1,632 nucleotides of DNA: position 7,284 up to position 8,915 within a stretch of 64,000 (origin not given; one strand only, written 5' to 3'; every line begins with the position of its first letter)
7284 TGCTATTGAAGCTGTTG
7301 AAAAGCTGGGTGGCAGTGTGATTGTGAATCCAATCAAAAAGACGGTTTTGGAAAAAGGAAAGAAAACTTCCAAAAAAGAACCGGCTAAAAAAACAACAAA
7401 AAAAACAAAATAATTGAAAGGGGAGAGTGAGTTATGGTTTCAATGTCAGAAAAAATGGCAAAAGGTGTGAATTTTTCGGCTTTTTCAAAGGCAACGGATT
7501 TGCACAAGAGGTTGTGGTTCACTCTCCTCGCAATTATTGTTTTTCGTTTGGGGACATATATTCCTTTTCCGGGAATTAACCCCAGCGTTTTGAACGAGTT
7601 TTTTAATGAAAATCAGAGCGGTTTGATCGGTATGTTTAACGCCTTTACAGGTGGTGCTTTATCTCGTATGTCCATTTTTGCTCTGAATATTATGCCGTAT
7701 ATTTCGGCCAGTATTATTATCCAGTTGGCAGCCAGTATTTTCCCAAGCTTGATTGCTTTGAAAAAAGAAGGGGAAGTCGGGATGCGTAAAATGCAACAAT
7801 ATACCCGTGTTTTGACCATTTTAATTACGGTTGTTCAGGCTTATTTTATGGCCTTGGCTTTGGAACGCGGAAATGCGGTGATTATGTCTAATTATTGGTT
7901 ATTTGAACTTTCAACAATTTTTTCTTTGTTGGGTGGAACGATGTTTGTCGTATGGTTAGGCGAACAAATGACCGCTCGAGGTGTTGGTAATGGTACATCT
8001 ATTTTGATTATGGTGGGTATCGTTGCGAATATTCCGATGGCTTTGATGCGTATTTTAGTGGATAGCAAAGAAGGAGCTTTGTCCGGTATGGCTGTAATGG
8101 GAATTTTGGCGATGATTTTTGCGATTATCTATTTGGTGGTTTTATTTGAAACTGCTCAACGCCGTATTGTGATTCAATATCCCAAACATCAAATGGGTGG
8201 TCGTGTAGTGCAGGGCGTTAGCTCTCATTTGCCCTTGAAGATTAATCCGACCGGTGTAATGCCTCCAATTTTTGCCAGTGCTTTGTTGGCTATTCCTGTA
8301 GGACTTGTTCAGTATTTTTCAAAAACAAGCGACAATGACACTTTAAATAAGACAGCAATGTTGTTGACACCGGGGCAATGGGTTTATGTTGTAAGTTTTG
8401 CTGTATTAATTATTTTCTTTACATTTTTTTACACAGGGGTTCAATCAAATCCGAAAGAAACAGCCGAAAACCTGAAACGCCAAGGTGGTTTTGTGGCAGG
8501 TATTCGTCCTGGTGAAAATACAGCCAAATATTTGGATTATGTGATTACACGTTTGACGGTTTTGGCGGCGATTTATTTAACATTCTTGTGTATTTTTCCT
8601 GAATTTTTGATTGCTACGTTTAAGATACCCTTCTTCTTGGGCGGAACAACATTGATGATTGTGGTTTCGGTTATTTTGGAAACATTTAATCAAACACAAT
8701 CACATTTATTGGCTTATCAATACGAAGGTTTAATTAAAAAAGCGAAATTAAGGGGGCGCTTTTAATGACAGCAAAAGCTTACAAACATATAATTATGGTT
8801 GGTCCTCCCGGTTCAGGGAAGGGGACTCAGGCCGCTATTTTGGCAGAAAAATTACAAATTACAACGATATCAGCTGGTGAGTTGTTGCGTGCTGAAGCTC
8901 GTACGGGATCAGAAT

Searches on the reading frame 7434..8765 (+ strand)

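Call 43: search_protein_families(library=pfam, proteins=[window:7434-8765:+], max_evalue=0.00001)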
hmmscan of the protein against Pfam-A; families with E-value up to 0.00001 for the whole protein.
window:7434-8765:+ (443 aa): 1 family
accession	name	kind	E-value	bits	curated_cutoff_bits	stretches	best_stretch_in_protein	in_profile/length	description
PF00344.25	SecY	-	9.7e-102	340.9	32.2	1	80-418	1-306/306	SecY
